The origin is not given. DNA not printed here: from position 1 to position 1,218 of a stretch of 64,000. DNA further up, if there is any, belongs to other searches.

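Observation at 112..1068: F-box fused to a Rab-like GTPase lacking the catalytic glutamine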

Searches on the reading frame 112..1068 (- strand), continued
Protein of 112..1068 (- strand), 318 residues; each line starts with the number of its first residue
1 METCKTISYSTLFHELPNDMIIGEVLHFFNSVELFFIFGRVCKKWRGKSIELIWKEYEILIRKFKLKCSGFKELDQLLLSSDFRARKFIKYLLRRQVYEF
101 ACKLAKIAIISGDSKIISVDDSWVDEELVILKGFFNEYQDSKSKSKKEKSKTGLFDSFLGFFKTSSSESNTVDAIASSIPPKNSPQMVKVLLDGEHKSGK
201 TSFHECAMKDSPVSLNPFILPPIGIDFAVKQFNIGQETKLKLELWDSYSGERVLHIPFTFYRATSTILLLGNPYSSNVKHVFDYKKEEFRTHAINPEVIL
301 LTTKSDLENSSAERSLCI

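Call 54: predict_structure(alignment_id=A1)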
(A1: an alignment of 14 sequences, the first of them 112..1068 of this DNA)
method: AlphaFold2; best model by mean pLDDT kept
length: 318 residues; sequences in the alignment: 14
mean_pLDDT: 66.3   pTM: 0.59
mean pLDDT of the five models: 66.3, 61.9, 61.0, 59.3, 58.0
residues with pLDDT >= 90: 3; 70-90: 174; 50-70: 71; < 50: 70
segments of 3 or more residues with pLDDT < 50: 1-10, 138-180, 304-318
pLDDT, mean of each block of 10 residues (from residue 1): 41 53 71 65 73 80 73 66 72 78 80 79 75 54 33 38 29 34 76 83 82 64 74 81 78 68 87 80 87 83 49 31
secondary structure, 60 per line:
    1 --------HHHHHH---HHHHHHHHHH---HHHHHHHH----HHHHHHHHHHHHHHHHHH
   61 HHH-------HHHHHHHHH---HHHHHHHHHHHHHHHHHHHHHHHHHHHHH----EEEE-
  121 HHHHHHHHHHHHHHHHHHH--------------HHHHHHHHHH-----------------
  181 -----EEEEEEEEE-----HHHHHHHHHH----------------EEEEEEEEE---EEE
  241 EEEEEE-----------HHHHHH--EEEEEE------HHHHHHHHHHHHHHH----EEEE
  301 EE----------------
elements in order: H9-14 H18-27 H31-38 H43-63 H71-79 H83-111 E116-119 H121-139 H154-163 E186-194 H200-209 E226-234 E238-246 H258-263 E266-271 H278-292 E297-302
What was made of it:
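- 916..1023 (-): F-box (aa 16-51, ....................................), with a one-residue insertion in the first helix relative to most paralogues. The AF2 model has helices at 18-27, 31-38 and 43-63 (call 54).
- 649..915 (-): Family-specific helical region (aa 52-140) with the conserved motifs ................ and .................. It has no Pfam match. AF2 helices at 71-79, 83-111 and 121-139, pLDDT about 70-80 (call 54).
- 514..648 (-): Ser/Lys-rich, probably disordered linker (aa 141-185). AF2 pLDDT is below 50 for residues 138-180 (call 54).
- On F-box proteins (SCF substrate receptors): The AF2 model has three helices at 18-27, 31-38 and 43-63, with only moderate confidence (pLDDT 53-73) (call 54).
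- Tried and rejected: The alignment-based model was usable (call 54).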

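Call 56: fold_search(model_id=the predicted structure, library=pdb)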
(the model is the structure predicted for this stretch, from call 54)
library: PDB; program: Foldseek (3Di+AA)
matches with E <= 10: 1943; with E <= 0.001: 1122
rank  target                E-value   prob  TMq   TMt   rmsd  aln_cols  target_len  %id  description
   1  6if2_B                2.3e-08  1.00  0.34  0.58   2.5       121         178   25  Complex structure of Rab35 and its effector RUSC2 (released 2019-04-03)
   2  3tkl_A                3.8e-08  1.00  0.34  0.61   2.7       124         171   22  Crystal structure of the GTP-bound Rab1a in complex with the coiled-coil domain of LidA from Legionella pneumophila (released 2012-06-27)
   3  3rab                  4.8e-08  1.00  0.35  0.63   3.0       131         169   27  GPPNHP-BOUND RAB3A AT 2.0 A RESOLUTION (released 1999-04-16)
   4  4uj5_B                5.5e-08  1.00  0.34  0.61   2.6       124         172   25  Crystal structure of human Rab11-Rabin8-FIP3 (released 2015-08-12)
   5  4d0l_D                5.5e-08  1.00  0.35  0.60   2.8       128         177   25  Phosphatidylinositol 4-kinase III beta-PIK93 in a complex with Rab11a- GTP gammaS (released 2014-05-28)
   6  3sfv_A                5.5e-08  1.00  0.35  0.59   2.9       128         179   22  Crystal structure of the GDP-bound Rab1a S25N mutant in complex with the coiled-coil domain of LidA from Legionella pn (released 2012-04-18)
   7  5szj_A                6.6e-08  1.00  0.35  0.60   2.8       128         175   27  Structure of human Rab10 in complex with the bMERB domain of Mical-cL (released 2016-08-24)
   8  3rwo_A                6.6e-08  1.00  0.34  0.61   3.4       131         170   24  Crystal structure of YPT32 in complex with GDP (released 2011-10-26)
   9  9m0o_D                7.4e-08  1.00  0.35  0.59   2.9       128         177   24  Crystal structure of OPTN 138-170 in complex with GTP-bound RAB8A1-176 (Q67L) (released 2025-10-15)
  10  2gf9                  8.4e-08  1.00  0.35  0.60   3.5       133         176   31  Crystal structure of human RAB3D in complex with GDP (released 2006-05-02)
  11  9ikq_B                8.9e-08  1.00  0.35  0.60   2.8       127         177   24  Crystal structure of OPTN LZD in complex with GTP-bound Rab8a(Q67L) (released 2024-12-25)
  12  4fmb_F                8.9e-08  1.00  0.35  0.61   2.9       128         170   22  VirA-Rab1 complex structure (released 2012-09-05)
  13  4fmb_B                8.9e-08  1.00  0.35  0.61   2.9       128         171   22  VirA-Rab1 complex structure (released 2012-09-05)
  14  1yzn                  8.9e-08  1.00  0.35  0.60   6.7       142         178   20  GppNHp-Bound Ypt1p GTPase (released 2005-07-26)
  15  3rwo_B                9.4e-08  1.00  0.34  0.60   3.3       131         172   24  Crystal structure of YPT32 in complex with GDP (released 2011-10-26)
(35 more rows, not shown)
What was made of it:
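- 136..513 (-): Rab-like G domain, the part in the ORF frame (aa 186-311; beta1 to the G4 motif). Foldseek gives Rab35, Rab1a and Rab3A at E about 2-5e-8 over about 125 aligned columns (call 56).
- On Rab GTPases: Foldseek gives Rab35, Rab1a and Rab3A with target-normalised TM-score about 0.6 (call 56).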

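Call 58: search_protein_families(library=pfam, proteins=[P0006, P0009, P0010, P0012, P0016, P0017, P0019, P0025, P0028], max_evalue=0.01)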
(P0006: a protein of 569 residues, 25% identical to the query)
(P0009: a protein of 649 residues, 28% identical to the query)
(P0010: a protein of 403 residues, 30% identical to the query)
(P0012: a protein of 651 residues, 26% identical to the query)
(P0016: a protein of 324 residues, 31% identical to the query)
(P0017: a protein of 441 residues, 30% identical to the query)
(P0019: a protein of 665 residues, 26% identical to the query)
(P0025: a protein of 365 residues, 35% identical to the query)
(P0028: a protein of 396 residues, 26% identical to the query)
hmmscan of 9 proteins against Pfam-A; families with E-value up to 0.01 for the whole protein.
P0006 (569 aa): 27 families (the best 25 are shown)
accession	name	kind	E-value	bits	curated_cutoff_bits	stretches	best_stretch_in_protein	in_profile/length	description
PF00071.28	Ras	-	4.6e-157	517.7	21.6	3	12-171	1-160/162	Ras family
PF08477.19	Roc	-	6.4e-100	330.1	27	3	423-537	1-119/119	Ras of Complex, Roc, domain of DAPkinase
PF00025.27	Arf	-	8.2e-49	165.9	22.3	3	10-170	14-173/174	ADP-ribosylation factor family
PF01926.29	MMR_HSR1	-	1.5e-24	86.7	21.9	3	424-535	2-113/113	50S ribosome-binding GTPase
PF04670.18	Gtr1_RagA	-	8.1e-21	74.9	22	3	218-337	1-125/232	Gtr1/RagA G protein conserved region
PF00009.33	GTP_EFTU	-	7.4e-16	58.7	26.5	1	455-544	54-139/188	Elongation factor Tu GTP binding domain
PF03193.22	RsgA_GTPase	-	1.5e-13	51.4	30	0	219-239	109-129/174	RsgA GTPase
PF09439.16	SRPRB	-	1.7e-11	44.3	25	1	10-132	3-126/178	Signal recognition particle receptor beta subunit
PF03029.23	ATP_bind_1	-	1.2e-07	32.3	27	0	447-545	63-172/240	Conserved hypothetical ATP binding protein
PF13191.12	AAA_16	-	1.3e-06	29.4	32.6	0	219-329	27-104/167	AAA ATPase domain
PF05621.17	TniB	-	4.8e-06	26.6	22.4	0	423-448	37-62/189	Bacterial TniB protein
PF13479.12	AAA_24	-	9.9e-06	26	27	0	217-266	3-45/195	AAA domain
PF13555.12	AAA_29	-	2.7e-05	24.3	27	0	12-27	24-39/61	P-loop containing region of AAA domain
PF00493.29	MCM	-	3.4e-05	23.5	23.3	0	410-442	45-78/224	MCM P-loop domain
PF13401.12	AAA_22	-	5.6e-05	23.9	27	0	12-36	7-31/130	AAA domain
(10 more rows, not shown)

P0009 (649 aa): 26 families (the best 25 are shown)
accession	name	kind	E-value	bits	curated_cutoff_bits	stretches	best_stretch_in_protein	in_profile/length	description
PF00071.28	Ras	-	9e-144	474.5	21.6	3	46-206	1-161/162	Ras family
PF08477.19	Roc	-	8.1e-94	310.4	27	3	46-160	1-119/119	Ras of Complex, Roc, domain of DAPkinase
PF00025.27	Arf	-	7.5e-50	169.2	22.3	3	45-204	15-173/174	ADP-ribosylation factor family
PF01926.29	MMR_HSR1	-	2.4e-23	82.9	21.9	2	471-582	2-113/113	50S ribosome-binding GTPase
PF00009.33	GTP_EFTU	-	2.1e-19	70.3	26.5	2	85-203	61-184/188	Elongation factor Tu GTP binding domain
PF03193.22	RsgA_GTPase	-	1.4e-12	48.2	30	0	471-490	109-128/174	RsgA GTPase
PF04670.18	Gtr1_RagA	-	2.5e-12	47.2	22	1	256-374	1-126/232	Gtr1/RagA G protein conserved region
PF09439.16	SRPRB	-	9e-10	38.6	25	1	256-370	5-120/178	Signal recognition particle receptor beta subunit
PF13401.12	AAA_22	-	1.3e-08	35.7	27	0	471-492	8-29/130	AAA domain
PF13479.12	AAA_24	-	2.3e-06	28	27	0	470-494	4-28/195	AAA domain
PF13555.12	AAA_29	-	4.7e-06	26.7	27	0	471-485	25-39/61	P-loop containing region of AAA domain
PF02421.24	FeoB_N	-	6.1e-06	26.3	27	0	256-400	2-146/156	Ferrous iron transport protein B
PF00735.24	Septin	-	1.4e-05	24.9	26.2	0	252-282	2-32/280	Septin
PF00493.29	MCM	-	1.6e-05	24.6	23.3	0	228-295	30-98/224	MCM P-loop domain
PF00350.29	Dynamin_N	-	2.5e-05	24.8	27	0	257-280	1-24/168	Dynamin family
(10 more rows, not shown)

P0010 (403 aa): 23 families
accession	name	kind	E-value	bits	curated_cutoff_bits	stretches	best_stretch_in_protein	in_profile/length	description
PF00071.28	Ras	-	2.3e-90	300.8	21.6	2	49-207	1-160/162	Ras family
PF08477.19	Roc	-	2.8e-60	202.2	27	2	242-355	2-119/119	Ras of Complex, Roc, domain of DAPkinase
PF00025.27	Arf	-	9.4e-28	97.3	22.3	2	42-167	9-130/174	ADP-ribosylation factor family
PF01926.29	MMR_HSR1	-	4.9e-11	43.2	21.9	2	242-352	2-112/113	50S ribosome-binding GTPase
PF00493.29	MCM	-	4.8e-07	29.6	23.3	0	223-282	45-98/224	MCM P-loop domain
PF09439.16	SRPRB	-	1.9e-06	27.8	25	0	49-123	5-73/178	Signal recognition particle receptor beta subunit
PF13401.12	AAA_22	-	1.9e-05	25.4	27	0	50-72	8-30/130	AAA domain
PF13479.12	AAA_24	-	2.6e-05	24.6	27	0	48-69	3-24/195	AAA domain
PF00009.33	GTP_EFTU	-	2.6e-05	24.3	26.5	0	82-130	55-103/188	Elongation factor Tu GTP binding domain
PF20720.3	nSTAND3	-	5.5e-05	23.3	27.2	0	50-75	20-45/155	Novel STAND NTPase 3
PF05621.17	TniB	-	0.00012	22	22.4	0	47-70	34-58/189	Bacterial TniB protein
PF04670.18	Gtr1_RagA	-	0.00014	21.8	22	0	49-111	1-63/232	Gtr1/RagA G protein conserved region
PF03193.22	RsgA_GTPase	-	0.00018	21.8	30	0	45-69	103-128/174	RsgA GTPase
PF00004.35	AAA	-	0.00026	21.9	21.2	0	50-126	1-63/131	ATPase family associated with various cellular activities (AAA)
PF13191.12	AAA_16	-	0.00028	21.9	32.6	0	50-74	27-51/167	AAA ATPase domain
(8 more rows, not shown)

P0012 (651 aa): 16 families
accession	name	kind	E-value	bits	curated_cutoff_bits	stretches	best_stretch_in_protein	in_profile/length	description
PF00071.28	Ras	-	3.6e-180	592.8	21.6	3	460-619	1-160/162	Ras family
PF08477.19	Roc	-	5.7e-101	333.5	27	3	250-364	1-119/119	Ras of Complex, Roc, domain of DAPkinase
PF00025.27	Arf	-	1.4e-48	165.1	22.3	3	459-617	15-172/174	ADP-ribosylation factor family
PF01926.29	MMR_HSR1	-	2.9e-19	69.7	21.9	2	250-358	1-109/113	50S ribosome-binding GTPase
PF00009.33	GTP_EFTU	-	7.8e-18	65.2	26.5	3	289-407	61-184/188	Elongation factor Tu GTP binding domain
PF04670.18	Gtr1_RagA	-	3.2e-15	56.6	22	3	38-161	1-131/232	Gtr1/RagA G protein conserved region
PF02421.24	FeoB_N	-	2e-13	50.6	27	1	250-401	2-152/156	Ferrous iron transport protein B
PF03193.22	RsgA_GTPase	-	1.1e-10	42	30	0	198-304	60-165/174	RsgA GTPase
PF03029.23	ATP_bind_1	-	9.8e-09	35.8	27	0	272-413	61-207/240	Conserved hypothetical ATP binding protein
PF09439.16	SRPRB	-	2e-08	34.3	25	0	39-107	6-68/178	Signal recognition particle receptor beta subunit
PF16897.10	MMR_HSR1_Xtn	-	1.6e-05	25.3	35.2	0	518-610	18-95/106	C-terminal region of MMR_HSR1 domain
PF05621.17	TniB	-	7.5e-05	22.7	22.4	0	243-271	31-58/189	Bacterial TniB protein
PF10662.15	PduV-EutP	-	0.00011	22.4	21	0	38-79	3-42/143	Ethanolamine utilisation - propanediol utilisation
PF13173.12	AAA_14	-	0.00015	22.2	27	0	40-71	6-28/129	AAA domain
PF13401.12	AAA_22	-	0.00019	22.2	27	0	40-81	9-33/130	AAA domain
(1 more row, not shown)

P0016 (324 aa): 14 families
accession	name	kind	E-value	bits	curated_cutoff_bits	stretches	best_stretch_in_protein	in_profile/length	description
PF00071.28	Ras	-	2.3e-101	336.6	21.6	2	12-172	1-161/162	Ras family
PF08477.19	Roc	-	1.4e-59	200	27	2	12-126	1-119/119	Ras of Complex, Roc, domain of DAPkinase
PF00025.27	Arf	-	1.2e-22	80.6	22.3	2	11-170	15-173/174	ADP-ribosylation factor family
PF03193.22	RsgA_GTPase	-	5.5e-08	33.3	30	1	112-171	50-108/174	RsgA GTPase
PF13401.12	AAA_22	-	2.9e-05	24.8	27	0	13-135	8-65/130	AAA domain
PF01926.29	MMR_HSR1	-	3.5e-05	24.3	21.9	1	12-116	1-105/113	50S ribosome-binding GTPase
PF13173.12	AAA_14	-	0.00027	21.4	27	0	200-320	11-114/129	AAA domain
PF04670.18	Gtr1_RagA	-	0.00038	20.4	22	1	12-132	1-128/232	Gtr1/RagA G protein conserved region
PF00009.33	GTP_EFTU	-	0.00076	19.6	26.5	0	44-170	54-185/188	Elongation factor Tu GTP binding domain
PF25174.1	Beta-prop_THOC3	-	0.00089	18.8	305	0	84-144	68-126/272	THOC3 beta-propeller domain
PF12327.13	FtsZ_C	-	0.0009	19.9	27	0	261-309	33-80/95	FtsZ family, C-terminal domain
PF09439.16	SRPRB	-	0.0024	17.7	25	0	12-132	5-126/178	Signal recognition particle receptor beta subunit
PF12775.13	AAA_7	-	0.0029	17.6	25.8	0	12-41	35-64/181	P-loop containing dynein motor region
PF09148.16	DUF1934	-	0.0067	16.8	22.5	0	62-112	6-53/128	Domain of unknown function (DUF1934)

P0017 (441 aa): 10 families
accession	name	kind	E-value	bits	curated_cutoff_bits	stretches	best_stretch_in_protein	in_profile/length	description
PF00071.28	Ras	-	1.8e-102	340.2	21.6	2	10-168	1-161/162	Ras family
PF08477.19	Roc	-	3.6e-59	198.6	27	2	10-124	1-119/119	Ras of Complex, Roc, domain of DAPkinase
PF00025.27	Arf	-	8.3e-25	87.7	22.3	2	9-134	15-136/174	ADP-ribosylation factor family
PF01926.29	MMR_HSR1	-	1.7e-17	64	21.9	2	10-114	1-105/113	50S ribosome-binding GTPase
PF03193.22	RsgA_GTPase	-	3e-11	43.9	30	1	78-166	20-107/174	RsgA GTPase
PF02421.24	FeoB_N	-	6.4e-05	23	27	0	10-66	2-56/156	Ferrous iron transport protein B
PF10662.15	PduV-EutP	-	7.3e-05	23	21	0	186-225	3-42/143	Ethanolamine utilisation - propanediol utilisation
PF05621.17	TniB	-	0.00042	20.3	22.4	0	10-32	37-59/189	Bacterial TniB protein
PF13401.12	AAA_22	-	0.00076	20.2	27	0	11-53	8-33/130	AAA domain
PF09439.16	SRPRB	-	0.001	18.9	25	0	10-78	5-67/178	Signal recognition particle receptor beta subunit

P0019 (665 aa): 32 families (the best 25 are shown)
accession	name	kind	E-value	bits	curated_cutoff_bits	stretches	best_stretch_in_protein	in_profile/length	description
PF00071.28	Ras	-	3.8e-197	648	21.6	4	169-331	1-161/162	Ras family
PF08477.19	Roc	-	1.3e-109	361.4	27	4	169-285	1-119/119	Ras of Complex, Roc, domain of DAPkinase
PF00025.27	Arf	-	4e-52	176.6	22.3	4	10-135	13-135/174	ADP-ribosylation factor family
PF01926.29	MMR_HSR1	-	1.6e-21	77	21.9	3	345-446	2-104/113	50S ribosome-binding GTPase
PF00009.33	GTP_EFTU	-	1.3e-16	61.2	26.5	1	200-329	51-185/188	Elongation factor Tu GTP binding domain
PF03193.22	RsgA_GTPase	-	4e-15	56.5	30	1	86-190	26-129/174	RsgA GTPase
PF04670.18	Gtr1_RagA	-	9.2e-15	55.1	22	1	169-286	1-123/232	Gtr1/RagA G protein conserved region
PF13191.12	AAA_16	-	7.1e-10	40.1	32.6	0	14-41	27-51/167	AAA ATPase domain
PF13479.12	AAA_24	-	1.3e-08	35.4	27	0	12-60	3-43/195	AAA domain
PF13555.12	AAA_29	-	1e-07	32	27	0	13-28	24-39/61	P-loop containing region of AAA domain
PF13401.12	AAA_22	-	6.3e-07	30.2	27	0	14-50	8-44/130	AAA domain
PF02421.24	FeoB_N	-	9.1e-07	29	27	0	344-366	2-24/156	Ferrous iron transport protein B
PF00005.33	ABC_tran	-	1.4e-06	29.4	25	0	13-34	13-34/137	ABC transporter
PF07728.20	AAA_5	-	2.6e-06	27.9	22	0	170-191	2-23/139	AAA domain (dynein-related subfamily)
PF00493.29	MCM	-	3.1e-06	26.9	23.3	0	11-33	57-79/224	MCM P-loop domain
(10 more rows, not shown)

P0025 (365 aa): 13 families
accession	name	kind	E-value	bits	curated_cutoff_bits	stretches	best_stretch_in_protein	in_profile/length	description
PF00071.28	Ras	-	1.5e-89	298.1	21.6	2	227-365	1-139/162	Ras family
PF08477.19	Roc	-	4.1e-52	175.9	27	2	227-341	1-119/119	Ras of Complex, Roc, domain of DAPkinase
PF00025.27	Arf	-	4.1e-23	82.2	22.3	2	11-135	12-132/174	ADP-ribosylation factor family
PF01926.29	MMR_HSR1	-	1.9e-11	44.5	21.9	2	228-334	2-109/113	50S ribosome-binding GTPase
PF09439.16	SRPRB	-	1.7e-06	28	25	1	13-124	3-114/178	Signal recognition particle receptor beta subunit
PF07931.18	CPT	-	2.3e-06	28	22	1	228-352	4-128/172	Chloramphenicol phosphotransferase-like protein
PF12775.13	AAA_7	-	0.00014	21.9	25.8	0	11-62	31-81/181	P-loop containing dynein motor region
PF04670.18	Gtr1_RagA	-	0.00034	20.6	22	0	227-288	1-62/232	Gtr1/RagA G protein conserved region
PF02421.24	FeoB_N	-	0.00043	20.3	27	0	15-35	2-22/156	Ferrous iron transport protein B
PF03193.22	RsgA_GTPase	-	0.0011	19.2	30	0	228-248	109-129/174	RsgA GTPase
PF10662.15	PduV-EutP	-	0.0017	18.6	21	0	15-166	3-137/143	Ethanolamine utilisation - propanediol utilisation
PF05621.17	TniB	-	0.0045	16.9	22.4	0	9-38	31-60/189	Bacterial TniB protein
PF13479.12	AAA_24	-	0.0098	16.2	27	0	227-255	4-27/195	AAA domain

P0028 (396 aa): 21 families
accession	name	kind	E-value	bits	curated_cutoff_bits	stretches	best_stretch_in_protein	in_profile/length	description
PF00071.28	Ras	-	3.8e-119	394.4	21.6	2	207-366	1-160/162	Ras family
PF08477.19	Roc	-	2.5e-67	225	27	2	207-321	1-119/119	Ras of Complex, Roc, domain of DAPkinase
PF00025.27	Arf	-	1e-31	110.2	22.3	2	9-130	15-132/174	ADP-ribosylation factor family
PF09439.16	SRPRB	-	1.3e-12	47.9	25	2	10-129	5-125/178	Signal recognition particle receptor beta subunit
PF01926.29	MMR_HSR1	-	1.1e-11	45.3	21.9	2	10-122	1-113/113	50S ribosome-binding GTPase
PF00009.33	GTP_EFTU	-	7.6e-11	42.4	26.5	1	241-366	56-186/188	Elongation factor Tu GTP binding domain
PF03193.22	RsgA_GTPase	-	1.2e-10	41.9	30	1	281-368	26-110/174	RsgA GTPase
PF02421.24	FeoB_N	-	1.2e-10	41.5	27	1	10-163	2-154/156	Ferrous iron transport protein B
PF04670.18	Gtr1_RagA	-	2.2e-09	37.5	22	2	207-326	1-127/232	Gtr1/RagA G protein conserved region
PF05621.17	TniB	-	3.1e-05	23.9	22.4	0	207-228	37-58/189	Bacterial TniB protein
PF13191.12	AAA_16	-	7.4e-05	23.7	32.6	0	208-227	27-46/167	AAA ATPase domain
PF07931.18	CPT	-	0.00012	22.4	22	0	11-84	4-77/172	Chloramphenicol phosphotransferase-like protein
PF13555.12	AAA_29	-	0.00013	22.1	27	0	208-222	25-39/61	P-loop containing region of AAA domain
PF13401.12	AAA_22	-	0.00023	21.9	27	0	208-227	8-27/130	AAA domain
PF07728.20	AAA_5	-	0.00025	21.5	22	0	208-324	2-113/139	AAA domain (dynein-related subfamily)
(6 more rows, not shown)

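Call 59: find_encoding_contigs(protein=P0003, flank=5000, max_places=3)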
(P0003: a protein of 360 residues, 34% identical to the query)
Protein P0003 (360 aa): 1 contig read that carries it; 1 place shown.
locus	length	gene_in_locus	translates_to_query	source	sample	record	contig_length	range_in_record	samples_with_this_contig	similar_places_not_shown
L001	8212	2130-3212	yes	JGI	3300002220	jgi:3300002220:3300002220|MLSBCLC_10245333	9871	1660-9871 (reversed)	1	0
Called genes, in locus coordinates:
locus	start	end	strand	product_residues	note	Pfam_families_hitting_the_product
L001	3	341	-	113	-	?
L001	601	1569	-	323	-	-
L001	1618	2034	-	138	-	PF14593:PH_3 (weak), PF00169:PH, PF15413:PH_11, PF15409:PH_8 (weak)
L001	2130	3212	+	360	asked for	PF00646:F-box (weak), PF12937:F-box-like (weak), PF00025:Arf, PF00071:Ras, PF08477:Roc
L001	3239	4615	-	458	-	PF01694:Rhomboid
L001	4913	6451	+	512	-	-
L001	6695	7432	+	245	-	-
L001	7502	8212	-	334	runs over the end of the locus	PF00571:CBS (faint)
